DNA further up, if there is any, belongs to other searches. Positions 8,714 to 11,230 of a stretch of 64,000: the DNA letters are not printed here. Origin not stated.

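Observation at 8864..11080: Two S1 RNA-binding domains fused to a receiver-GAF-histidine kinase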

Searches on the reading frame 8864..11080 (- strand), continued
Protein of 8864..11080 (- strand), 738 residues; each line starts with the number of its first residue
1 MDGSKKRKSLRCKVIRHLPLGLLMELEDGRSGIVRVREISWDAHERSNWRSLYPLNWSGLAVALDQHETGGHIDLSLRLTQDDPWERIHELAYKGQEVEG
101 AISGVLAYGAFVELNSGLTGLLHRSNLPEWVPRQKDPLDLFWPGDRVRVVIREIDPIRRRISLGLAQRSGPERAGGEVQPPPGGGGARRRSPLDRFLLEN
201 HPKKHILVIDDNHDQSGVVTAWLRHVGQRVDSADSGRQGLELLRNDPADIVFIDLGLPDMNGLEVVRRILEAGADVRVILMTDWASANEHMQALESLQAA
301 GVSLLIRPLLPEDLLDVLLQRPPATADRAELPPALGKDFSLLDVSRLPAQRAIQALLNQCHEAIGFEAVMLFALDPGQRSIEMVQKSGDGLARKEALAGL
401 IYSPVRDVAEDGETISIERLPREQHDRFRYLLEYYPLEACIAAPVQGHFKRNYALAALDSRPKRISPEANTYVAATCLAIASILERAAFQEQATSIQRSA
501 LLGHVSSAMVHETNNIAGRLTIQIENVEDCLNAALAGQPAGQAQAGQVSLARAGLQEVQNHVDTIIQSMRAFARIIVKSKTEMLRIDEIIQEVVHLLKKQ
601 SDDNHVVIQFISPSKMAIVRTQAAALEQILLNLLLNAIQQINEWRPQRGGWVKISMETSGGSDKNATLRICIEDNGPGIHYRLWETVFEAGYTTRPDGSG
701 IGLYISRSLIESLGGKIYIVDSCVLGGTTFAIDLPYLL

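Call 12: find_encoding_contigs(protein=P0120, flank=10000, max_places=2)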
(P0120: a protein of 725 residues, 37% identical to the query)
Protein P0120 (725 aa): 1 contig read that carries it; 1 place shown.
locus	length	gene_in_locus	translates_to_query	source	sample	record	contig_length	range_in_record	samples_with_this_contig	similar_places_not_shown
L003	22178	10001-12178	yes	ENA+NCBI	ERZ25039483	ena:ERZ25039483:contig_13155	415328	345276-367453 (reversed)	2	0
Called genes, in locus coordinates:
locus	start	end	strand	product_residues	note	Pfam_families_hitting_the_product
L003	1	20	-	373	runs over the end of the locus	PF00072:Response_reg, PF13581:HATPase_c_2 (faint), PF07730:HisKA_3, PF02518:HATPase_c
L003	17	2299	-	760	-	PF01590:GAF (faint), PF13185:GAF_2 (faint), PF08447:PAS_3 (faint), PF08448:PAS_4 (weak), PF13188:PAS_8 (weak), PF13426:PAS_9, PF00512:HisKA, PF02518:HATPase_c, +1 more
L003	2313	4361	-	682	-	PF02743:dCache_1, PF00672:HAMP (faint)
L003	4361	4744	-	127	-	-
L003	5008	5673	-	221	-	PF13302:Acetyltransf_3 (faint), PF00583:Acetyltransf_1, PF13508:Acetyltransf_7 (weak), PF13673:Acetyltransf_10 (weak)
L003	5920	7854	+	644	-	PF00989:PAS (faint), PF08448:PAS_4, PF07730:HisKA_3, PF02518:HATPase_c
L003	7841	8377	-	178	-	PF22784:PTP-SAK, PF22785:Tc-R-P, PF00782:DSPc, PF22741:PTP-NADK (faint)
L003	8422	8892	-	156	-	PF09988:DUF2227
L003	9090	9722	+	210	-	-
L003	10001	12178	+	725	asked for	PF00575:S1 (weak), PF00072:Response_reg, PF02518:HATPase_c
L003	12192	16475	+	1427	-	PF00072:Response_reg, PF01590:GAF, PF13185:GAF_2, PF13492:GAF_3, PF01590:GAF, PF13185:GAF_2 (weak), PF01590:GAF (weak), PF02518:HATPase_c, +2 more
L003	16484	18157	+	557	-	PF00072:Response_reg (faint), PF19974:TCAD9 (weak), PF01636:APH, PF19974:TCAD9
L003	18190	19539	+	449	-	PF00486:Trans_reg_C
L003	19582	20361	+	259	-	PF00459:Inositol_P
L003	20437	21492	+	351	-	PF19300:BPD_transp_1_N, PF00528:BPD_transp_1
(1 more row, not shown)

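Call 17: find_related_loci(query=A1, collection=genome_contigs, flank=10000)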
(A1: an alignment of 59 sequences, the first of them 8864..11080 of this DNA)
Query A1 (738 aa) in genome_contigs; peptide patterns used: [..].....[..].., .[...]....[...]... (x = any residue, [..] = any of these).
108 stretches matched a pattern; 89 encode a relative of the query (tblastn E <= 1e-3); the best 80 are kept; 79 distinct loci.
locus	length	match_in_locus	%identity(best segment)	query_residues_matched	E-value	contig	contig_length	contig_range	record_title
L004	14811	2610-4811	57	4-733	0e+0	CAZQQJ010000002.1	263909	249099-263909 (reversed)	MAG TPA_asm: uncultured Anaerolinea sp. isolate SRP278314_co2_69 genome assembly, contig: NODE_48_length_263909_cov_35.8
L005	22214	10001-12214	46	2-738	0e+0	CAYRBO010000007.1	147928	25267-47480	MAG TPA_asm: uncultured Anaerolinea sp. isolate binchicken_co135_89 genome assembly, contig: NODE_236_length_147928_cov_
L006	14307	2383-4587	46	4-738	0e+0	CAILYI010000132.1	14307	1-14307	MAG: uncultured Anaerolineae bacterium isolate Day6-6_bin-243 genome assembly, contig: bin-243:132/311, whole genome sho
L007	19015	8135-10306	46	12-738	0e+0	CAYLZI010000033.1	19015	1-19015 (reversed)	MAG TPA_asm: uncultured Anaerolinea sp. isolate SRP257756_co1_92 genome assembly, contig: NODE_2376_length_19015_cov_9.3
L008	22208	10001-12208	45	2-735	0e+0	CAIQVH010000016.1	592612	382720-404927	MAG: uncultured Anaerolineae bacterium isolate LaPlata-b_bin-3056 genome assembly, contig: bin-3056:16/38, whole genome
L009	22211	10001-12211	44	1-735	0e+0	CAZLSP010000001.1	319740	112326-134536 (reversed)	MAG TPA_asm: uncultured Anaerolinea sp. isolate binchicken_co197_447 genome assembly, contig: NODE_10_length_319740_cov_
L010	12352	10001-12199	43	1-738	0e+0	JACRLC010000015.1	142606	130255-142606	MAG: Chloroflexi bacterium isolate NC_groundwater_1871_Pr3_B-0.1um_54_18 SR2-18-B1_coassembly_39615, whole genome shotgu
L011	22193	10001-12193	45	8-738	0e+0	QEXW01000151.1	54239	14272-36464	MAG: Anaerolineae bacterium isolate Nak57 k99_425471, whole genome shotgun sequence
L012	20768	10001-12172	45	8-738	0e+0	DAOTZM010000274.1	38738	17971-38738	MAG TPA_asm: Anaerolineales bacterium isolate H51_515 k117_129328, whole genome shotgun sequence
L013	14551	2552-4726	45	7-738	0e+0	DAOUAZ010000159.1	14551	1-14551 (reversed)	MAG TPA_asm: Anaerolineales bacterium isolate H67_698 k125_718970, whole genome shotgun sequence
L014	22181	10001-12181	44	12-738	0e+0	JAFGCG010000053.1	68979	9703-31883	MAG: Anaerolineales bacterium isolate Zod_Metabat.109 k87_3145487, whole genome shotgun sequence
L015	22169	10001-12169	44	8-736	0e+0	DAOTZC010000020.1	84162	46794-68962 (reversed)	MAG TPA_asm: Anaerolineales bacterium isolate H39_479 k131_1345463, whole genome shotgun sequence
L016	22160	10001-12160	44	7-735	0e+0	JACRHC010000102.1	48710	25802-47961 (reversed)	MAG: Nitrospirae bacterium isolate NC_groundwater_1767_Pr3_B-0.1um_50_141 SR-2_scaffold_141_2572603, whole genome shotgu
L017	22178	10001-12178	44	1-736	0e+0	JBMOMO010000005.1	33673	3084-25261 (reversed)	MAG: Chloroflexota bacterium isolate Betzabe_MAG052 MAG052_5, whole genome shotgun sequence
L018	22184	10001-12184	41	1-735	0e+0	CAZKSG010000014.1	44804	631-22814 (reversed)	MAG TPA_asm: uncultured Anaerolinea sp. isolate binchicken_co197_557 genome assembly, contig: NODE_912_length_44804_cov_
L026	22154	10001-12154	41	10-735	0e+0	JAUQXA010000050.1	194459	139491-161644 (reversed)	MAG: Anaerolineales bacterium isolate BIN17 contig_200276, whole genome shotgun sequence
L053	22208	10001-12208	31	13-738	8e-105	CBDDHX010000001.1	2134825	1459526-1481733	MAG: Caldilineaceae bacterium isolate 9736b05d-4052-4238-9011-8c8baa34df0f genome assembly, contig: contig_1, whole geno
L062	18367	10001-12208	35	3-735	9e-118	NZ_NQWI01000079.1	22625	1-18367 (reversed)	Candidatus Viridilinea mediisalina strain Kir15-3F NODE_273_length_22625_cov_154.714, whole genome shotgun sequence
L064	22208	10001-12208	29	20-737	4e-82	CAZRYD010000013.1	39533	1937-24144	MAG TPA_asm: uncultured Caldilineaceae bacterium isolate SRP323723_co1_132 genome assembly, contig: NODE_813_length_3953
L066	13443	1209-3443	29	20-735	1e-79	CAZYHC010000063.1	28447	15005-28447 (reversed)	MAG TPA_asm: uncultured Anaerolineales bacterium isolate binchicken_co294_99 genome assembly, contig: NODE_2058_length_2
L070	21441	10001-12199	27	8-735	5e-70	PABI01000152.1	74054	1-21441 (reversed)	MAG: Anaerolineaceae bacterium isolate NAT123 MHASMcontig_963632, whole genome shotgun sequence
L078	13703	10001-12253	26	29-735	5e-46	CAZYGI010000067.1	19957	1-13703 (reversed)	MAG TPA_asm: uncultured Anaerolineales bacterium isolate binchicken_co115_307 genome assembly, contig: NODE_4353_length_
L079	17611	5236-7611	26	12-735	3e-40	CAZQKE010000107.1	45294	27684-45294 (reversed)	MAG TPA_asm: uncultured Anaerolineaceae bacterium isolate binchicken_co219_462 genome assembly, contig: k141_1061483, wh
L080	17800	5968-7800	29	26-735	7e-39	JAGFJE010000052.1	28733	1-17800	MAG: Phaeodactylibacter sp. isolate mag.15 k127_1212417, whole genome shotgun sequence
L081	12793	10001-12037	27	75-735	8e-36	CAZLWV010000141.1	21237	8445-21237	MAG TPA_asm: uncultured Planctomycetaceae bacterium isolate SRP239243_co1_433 genome assembly, contig: NODE_3929_length_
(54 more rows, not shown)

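Call 21: predict_structure(alignment_id=A1)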
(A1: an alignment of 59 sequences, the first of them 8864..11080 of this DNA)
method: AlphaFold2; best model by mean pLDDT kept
length: 738 residues; sequences in the alignment: 59
mean_pLDDT: 83.5   pTM: 0.67
mean pLDDT of the five models: 83.5, 82.5, 80.7, 79.3, 79.3
residues with pLDDT >= 90: 332; 70-90: 281; 50-70: 87; < 50: 38
segments of 3 or more residues with pLDDT < 50: 1-5, 172-188, 324-339
pLDDT, mean of each block of 10 residues (from residue 1): 58 90 92 90 84 93 74 87 85 91 91 90 92 87 93 92 83 38 40 79 92 90 91 97 94 95 95 88 86 87 88 88 45 41 71 93 94 94 91 89 96 96 94 95 93 97 94 95 86 70 65 72 84 73 77 82 73 60 78 89 93 73 82 91 90 86 72 94 86 67 82 88 94 79
secondary structure, 60 per line:
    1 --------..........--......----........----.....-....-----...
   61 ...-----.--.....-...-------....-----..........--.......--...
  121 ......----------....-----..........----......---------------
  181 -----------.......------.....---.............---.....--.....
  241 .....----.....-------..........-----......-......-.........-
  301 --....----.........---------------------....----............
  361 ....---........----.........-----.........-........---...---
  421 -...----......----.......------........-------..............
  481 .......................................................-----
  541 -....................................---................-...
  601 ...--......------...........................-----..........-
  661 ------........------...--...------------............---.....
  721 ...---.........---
elements in order (helices of 4 or more, strands of 3 or more residues): E9-18 E21-26 E31-35 H43-47 H49-52 E58-63 E72-76 H88-91 E97-106 E109-115 E118-123 H137-140 E146-155 E160-165 H192-198 E205-209 H213-225 E229-233 H236-245 E250-254 H262-271 E277-282 H284-289 H291-299 E303-306 H311-319 H341-344 H349-364 E368-375 E380-388 H394-402 H404-411 E415-417 H429-434 E439-445 E452-459 H467-535 H542-577 E581-585 H586-596 H598-603 E606-611 E618-622 H623-644 E650-659 E667-674 H701-712 E716-723 E727-735
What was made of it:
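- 10472..10582 (-): Gly/Pro/Arg-rich disordered linker (residues 167-203). pLDDT below 50 for residues 172-188 (call 21).
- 9683..10045 (-): GAF-like domain (residues 346-466) with the invariant motif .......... (402-411, nt 9848-9877). Alpha/beta pattern in the model, with its last helix continuous with DHp (call 21).
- On GAF domain (PF01590/PF13185): Secondary structure is compatible (call 21), but no separate fold search of this domain was done.
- Closest known: HisKA-class cytoplasmic sensor kinases. Same: A GAF-like domain feeds the DHp helix (call 21).
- Output domains of response regulators are normally C-terminal to REC (established knowledge), whereas here S1 is N-terminal and joined by a disordered linker (call 21).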

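Call 26: search_protein_families(library=padloc, proteins=[window:8864-11080:-], max_evalue=0.01)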
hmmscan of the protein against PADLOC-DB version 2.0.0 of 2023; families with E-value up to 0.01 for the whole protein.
window:8864-11080:- (738 aa): 1 family
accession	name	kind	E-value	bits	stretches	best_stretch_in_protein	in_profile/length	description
PDLC00405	SduA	-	0.00043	17.9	1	202-263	5-66/323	DUF4263 domain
